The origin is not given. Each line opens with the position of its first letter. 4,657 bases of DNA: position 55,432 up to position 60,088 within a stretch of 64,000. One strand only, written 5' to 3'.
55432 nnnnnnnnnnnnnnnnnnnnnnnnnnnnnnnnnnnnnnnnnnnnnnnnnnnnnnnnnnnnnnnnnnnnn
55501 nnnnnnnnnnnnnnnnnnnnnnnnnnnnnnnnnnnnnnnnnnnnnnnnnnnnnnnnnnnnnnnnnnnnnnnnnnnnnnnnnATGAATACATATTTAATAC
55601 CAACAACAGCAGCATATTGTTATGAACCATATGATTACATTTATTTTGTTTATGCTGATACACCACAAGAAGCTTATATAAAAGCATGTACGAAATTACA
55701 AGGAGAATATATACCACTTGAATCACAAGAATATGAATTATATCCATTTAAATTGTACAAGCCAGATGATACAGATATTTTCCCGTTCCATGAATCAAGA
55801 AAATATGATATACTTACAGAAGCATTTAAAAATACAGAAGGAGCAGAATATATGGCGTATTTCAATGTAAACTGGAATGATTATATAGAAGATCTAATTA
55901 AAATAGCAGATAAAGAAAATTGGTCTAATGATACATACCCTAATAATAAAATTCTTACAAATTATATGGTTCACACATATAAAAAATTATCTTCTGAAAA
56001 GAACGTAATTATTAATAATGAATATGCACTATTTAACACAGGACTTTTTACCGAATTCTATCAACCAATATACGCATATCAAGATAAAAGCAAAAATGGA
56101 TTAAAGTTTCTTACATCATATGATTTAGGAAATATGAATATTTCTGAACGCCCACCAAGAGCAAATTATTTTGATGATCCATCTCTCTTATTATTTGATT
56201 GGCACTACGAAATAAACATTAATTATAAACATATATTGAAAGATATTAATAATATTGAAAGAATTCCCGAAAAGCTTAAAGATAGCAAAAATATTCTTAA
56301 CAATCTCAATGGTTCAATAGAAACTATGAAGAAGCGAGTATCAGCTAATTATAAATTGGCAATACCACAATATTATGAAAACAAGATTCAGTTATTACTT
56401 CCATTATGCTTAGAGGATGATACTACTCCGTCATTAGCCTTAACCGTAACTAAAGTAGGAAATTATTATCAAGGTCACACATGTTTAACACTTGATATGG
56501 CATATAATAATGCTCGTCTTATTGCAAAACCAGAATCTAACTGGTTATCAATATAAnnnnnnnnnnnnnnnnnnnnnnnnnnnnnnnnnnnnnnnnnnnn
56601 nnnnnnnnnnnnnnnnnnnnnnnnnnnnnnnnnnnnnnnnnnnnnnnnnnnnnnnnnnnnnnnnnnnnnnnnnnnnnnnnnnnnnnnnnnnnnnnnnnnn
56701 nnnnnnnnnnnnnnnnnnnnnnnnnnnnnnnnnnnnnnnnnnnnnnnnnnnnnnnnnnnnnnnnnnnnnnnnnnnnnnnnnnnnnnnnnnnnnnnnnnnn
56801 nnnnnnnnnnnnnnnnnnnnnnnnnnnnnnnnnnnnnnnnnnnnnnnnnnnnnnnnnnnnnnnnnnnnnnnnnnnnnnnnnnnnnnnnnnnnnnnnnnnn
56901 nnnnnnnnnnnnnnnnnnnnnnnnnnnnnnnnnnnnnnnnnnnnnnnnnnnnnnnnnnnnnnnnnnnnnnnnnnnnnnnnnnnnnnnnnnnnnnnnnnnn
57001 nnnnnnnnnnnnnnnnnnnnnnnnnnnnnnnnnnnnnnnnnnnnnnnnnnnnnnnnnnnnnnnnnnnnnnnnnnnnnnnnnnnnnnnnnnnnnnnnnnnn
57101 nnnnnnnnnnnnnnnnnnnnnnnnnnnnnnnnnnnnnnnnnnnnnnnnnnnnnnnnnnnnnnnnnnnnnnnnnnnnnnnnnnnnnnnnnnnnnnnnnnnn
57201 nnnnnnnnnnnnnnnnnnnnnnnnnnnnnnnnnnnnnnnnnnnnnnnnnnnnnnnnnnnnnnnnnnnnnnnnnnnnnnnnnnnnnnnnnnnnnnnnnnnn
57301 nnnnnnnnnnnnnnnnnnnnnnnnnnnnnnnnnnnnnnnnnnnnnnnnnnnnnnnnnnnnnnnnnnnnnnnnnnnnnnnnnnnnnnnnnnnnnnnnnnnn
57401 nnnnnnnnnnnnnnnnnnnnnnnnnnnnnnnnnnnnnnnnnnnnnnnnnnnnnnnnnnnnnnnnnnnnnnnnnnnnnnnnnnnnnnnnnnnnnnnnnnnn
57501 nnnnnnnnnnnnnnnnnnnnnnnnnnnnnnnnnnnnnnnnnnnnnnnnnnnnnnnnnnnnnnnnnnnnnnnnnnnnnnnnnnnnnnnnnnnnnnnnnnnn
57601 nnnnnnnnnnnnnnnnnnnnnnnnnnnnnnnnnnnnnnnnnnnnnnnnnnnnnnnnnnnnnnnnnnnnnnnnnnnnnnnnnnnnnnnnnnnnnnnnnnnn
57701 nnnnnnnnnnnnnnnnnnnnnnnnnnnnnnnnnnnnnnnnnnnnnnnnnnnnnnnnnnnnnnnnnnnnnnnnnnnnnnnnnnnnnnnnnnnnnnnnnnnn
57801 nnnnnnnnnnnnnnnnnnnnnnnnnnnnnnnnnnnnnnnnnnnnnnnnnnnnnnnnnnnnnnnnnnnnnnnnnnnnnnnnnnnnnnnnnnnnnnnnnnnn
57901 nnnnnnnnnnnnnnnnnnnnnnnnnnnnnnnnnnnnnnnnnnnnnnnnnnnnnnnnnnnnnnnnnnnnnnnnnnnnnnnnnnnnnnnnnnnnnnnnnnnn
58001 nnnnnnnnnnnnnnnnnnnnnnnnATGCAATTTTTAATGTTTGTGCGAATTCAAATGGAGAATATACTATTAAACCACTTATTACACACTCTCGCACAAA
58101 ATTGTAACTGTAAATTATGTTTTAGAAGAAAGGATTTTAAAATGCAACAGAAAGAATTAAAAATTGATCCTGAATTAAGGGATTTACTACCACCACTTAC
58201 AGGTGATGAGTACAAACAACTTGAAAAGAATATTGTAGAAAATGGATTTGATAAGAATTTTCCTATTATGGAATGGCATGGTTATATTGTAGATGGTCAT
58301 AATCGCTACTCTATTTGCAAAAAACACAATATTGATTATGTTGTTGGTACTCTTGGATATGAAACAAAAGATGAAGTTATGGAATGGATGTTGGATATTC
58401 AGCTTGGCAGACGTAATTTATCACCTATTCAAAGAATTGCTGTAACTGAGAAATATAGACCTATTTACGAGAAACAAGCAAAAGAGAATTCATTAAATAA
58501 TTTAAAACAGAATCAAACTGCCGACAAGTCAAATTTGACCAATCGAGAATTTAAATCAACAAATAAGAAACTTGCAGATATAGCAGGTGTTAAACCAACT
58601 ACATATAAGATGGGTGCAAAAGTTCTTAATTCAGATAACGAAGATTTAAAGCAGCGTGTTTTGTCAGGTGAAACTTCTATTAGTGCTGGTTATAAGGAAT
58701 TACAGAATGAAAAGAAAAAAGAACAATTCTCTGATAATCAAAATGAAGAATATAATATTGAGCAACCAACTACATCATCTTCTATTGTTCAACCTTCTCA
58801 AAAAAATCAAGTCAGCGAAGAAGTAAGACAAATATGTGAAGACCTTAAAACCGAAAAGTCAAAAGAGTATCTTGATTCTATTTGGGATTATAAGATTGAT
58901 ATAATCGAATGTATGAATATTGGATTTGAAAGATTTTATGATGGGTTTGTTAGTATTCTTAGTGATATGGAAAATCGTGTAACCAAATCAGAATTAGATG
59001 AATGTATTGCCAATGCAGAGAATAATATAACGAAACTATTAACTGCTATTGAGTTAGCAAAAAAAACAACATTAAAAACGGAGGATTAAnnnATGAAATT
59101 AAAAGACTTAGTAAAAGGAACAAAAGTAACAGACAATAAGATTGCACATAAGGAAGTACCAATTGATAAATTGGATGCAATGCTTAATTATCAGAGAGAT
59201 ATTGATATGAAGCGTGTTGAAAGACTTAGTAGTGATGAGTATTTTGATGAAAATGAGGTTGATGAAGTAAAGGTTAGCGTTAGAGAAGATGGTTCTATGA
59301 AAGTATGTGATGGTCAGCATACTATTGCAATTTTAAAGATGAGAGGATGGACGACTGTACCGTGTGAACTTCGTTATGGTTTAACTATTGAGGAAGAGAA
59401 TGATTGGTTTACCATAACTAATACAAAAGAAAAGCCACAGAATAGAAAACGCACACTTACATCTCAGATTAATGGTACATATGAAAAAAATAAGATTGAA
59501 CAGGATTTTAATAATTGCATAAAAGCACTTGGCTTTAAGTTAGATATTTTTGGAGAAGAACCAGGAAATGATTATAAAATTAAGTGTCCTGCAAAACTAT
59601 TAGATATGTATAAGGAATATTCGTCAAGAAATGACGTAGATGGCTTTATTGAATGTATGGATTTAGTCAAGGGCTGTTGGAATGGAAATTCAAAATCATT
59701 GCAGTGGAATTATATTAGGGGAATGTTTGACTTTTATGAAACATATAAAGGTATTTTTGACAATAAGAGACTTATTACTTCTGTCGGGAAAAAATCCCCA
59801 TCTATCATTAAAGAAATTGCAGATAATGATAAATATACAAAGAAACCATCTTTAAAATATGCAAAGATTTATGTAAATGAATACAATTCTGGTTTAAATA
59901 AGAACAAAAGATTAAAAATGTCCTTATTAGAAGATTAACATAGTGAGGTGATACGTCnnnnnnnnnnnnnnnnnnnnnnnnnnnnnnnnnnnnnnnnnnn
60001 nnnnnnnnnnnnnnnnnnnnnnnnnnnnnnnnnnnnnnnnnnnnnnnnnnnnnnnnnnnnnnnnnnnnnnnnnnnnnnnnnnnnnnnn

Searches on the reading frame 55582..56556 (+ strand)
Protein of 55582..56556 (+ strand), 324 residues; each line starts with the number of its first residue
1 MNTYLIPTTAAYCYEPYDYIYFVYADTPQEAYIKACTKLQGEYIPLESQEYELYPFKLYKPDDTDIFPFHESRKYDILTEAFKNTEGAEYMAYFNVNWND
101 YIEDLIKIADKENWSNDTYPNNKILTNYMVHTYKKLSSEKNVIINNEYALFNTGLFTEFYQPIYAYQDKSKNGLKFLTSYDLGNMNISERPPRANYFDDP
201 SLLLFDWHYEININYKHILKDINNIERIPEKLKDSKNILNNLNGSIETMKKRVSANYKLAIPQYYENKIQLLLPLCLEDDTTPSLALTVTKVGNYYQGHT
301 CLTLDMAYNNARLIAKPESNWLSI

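Call 44: search_protein_families(library=phrogs, proteins=[window:55582-56556:+], max_evalue=0.001)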
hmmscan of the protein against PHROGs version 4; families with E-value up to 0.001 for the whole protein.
window:55582-56556:+ (324 aa): 1 family
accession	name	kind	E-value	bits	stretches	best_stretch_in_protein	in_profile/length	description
phrog_11623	-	unknown function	6.3e-42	144.7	1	97-322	16-255/258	-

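Call 67: search_protein_families(library=pfam, proteins=[window:55582-56556:+], max_evalue=0.01)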
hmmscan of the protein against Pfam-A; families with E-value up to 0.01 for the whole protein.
window:55582-56556:+ (324 aa): 1 family
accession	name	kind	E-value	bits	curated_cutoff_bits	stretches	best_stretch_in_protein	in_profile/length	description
PF12873.12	DUF3825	-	4.2e-63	213.6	27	1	107-321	3-238/238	Domain of unknown function (DUF3825)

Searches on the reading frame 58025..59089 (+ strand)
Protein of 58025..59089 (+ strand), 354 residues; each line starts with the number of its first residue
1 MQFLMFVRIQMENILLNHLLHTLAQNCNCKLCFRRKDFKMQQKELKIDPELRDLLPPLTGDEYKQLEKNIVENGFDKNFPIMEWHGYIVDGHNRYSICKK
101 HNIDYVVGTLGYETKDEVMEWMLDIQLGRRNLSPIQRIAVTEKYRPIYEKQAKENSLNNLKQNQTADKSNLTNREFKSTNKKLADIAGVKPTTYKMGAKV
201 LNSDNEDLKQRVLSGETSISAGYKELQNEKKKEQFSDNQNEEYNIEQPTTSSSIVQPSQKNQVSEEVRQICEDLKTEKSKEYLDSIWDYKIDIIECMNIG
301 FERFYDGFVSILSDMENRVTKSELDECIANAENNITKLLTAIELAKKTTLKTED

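Call 44: search_protein_families(library=phrogs, proteins=[window:58025-59089:+], max_evalue=0.001)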
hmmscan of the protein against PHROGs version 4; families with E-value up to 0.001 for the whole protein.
window:58025-59089:+ (354 aa): 2 families
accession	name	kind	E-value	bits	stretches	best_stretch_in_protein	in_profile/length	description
phrog_12047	-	DNA, RNA and nucleotide metabolism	2.2e-10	41.6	1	64-283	22-241/301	ParB-like partition nuclease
phrog_21315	-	unknown function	3.7e-10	40.4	1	52-248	21-201/415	-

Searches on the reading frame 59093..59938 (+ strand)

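Call 44: search_protein_families(library=phrogs, proteins=[window:59093-59938:+], max_evalue=0.001)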
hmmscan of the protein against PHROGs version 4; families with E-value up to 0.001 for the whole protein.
window:59093-59938:+ (281 aa): 2 families
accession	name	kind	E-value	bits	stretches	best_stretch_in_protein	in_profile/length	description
phrog_1033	-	DNA, RNA and nucleotide metabolism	1.1e-07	33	1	20-115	34-135/334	ParB-like partition protein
phrog_17442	-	unknown function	0.00015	22.5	1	49-110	103-163/185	-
